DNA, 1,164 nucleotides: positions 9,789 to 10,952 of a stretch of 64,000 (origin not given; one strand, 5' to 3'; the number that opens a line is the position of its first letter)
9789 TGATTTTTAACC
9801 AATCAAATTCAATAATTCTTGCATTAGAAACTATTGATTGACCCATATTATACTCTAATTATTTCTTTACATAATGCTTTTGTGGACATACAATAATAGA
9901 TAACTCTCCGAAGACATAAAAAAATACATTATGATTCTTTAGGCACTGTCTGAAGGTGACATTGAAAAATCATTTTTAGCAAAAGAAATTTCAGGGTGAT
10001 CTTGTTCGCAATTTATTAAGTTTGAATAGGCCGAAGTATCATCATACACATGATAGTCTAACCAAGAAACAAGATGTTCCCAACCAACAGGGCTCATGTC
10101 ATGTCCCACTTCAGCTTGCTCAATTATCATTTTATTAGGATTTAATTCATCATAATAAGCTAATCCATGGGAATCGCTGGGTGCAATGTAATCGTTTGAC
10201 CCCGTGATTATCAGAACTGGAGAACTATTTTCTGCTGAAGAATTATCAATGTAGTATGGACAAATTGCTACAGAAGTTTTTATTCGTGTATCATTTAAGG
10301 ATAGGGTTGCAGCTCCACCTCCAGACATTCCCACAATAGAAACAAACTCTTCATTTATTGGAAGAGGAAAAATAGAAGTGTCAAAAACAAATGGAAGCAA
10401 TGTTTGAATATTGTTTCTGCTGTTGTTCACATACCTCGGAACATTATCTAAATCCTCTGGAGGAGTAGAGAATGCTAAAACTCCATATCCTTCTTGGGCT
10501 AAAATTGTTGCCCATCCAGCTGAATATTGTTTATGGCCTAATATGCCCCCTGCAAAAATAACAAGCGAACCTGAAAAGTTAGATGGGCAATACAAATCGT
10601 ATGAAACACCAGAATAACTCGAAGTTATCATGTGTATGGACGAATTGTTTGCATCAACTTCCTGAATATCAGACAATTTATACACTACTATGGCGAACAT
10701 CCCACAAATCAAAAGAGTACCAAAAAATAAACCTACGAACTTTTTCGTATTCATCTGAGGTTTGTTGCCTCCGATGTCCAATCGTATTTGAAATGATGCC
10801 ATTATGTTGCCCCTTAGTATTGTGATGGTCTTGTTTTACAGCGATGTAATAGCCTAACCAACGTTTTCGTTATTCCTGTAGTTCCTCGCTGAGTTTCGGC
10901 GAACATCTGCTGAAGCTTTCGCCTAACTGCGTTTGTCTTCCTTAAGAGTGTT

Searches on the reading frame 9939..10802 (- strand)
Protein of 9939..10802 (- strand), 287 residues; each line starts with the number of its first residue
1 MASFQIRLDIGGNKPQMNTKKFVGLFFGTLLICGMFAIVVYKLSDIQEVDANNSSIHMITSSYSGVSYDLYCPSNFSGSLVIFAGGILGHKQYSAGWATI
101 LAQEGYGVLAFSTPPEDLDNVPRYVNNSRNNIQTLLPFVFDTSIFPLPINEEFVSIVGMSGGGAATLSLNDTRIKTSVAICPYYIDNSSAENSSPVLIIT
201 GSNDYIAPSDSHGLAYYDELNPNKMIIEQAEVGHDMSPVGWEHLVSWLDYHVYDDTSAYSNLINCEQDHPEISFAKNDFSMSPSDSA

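Call 76: search_protein_families(library=pfam, proteins=[window:9939-10802:-], max_evalue=0.01)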
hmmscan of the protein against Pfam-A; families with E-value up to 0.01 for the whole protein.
window:9939-10802:- (287 aa): 2 families
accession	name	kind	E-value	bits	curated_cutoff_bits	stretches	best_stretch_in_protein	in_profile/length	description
PF12740.14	PETase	-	7e-15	55.6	28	1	56-271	32-250/263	PET hydrolase-like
PF12695.13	Abhydrolase_5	-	0.0025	18.1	27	0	156-211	61-118/164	Alpha/beta hydrolase family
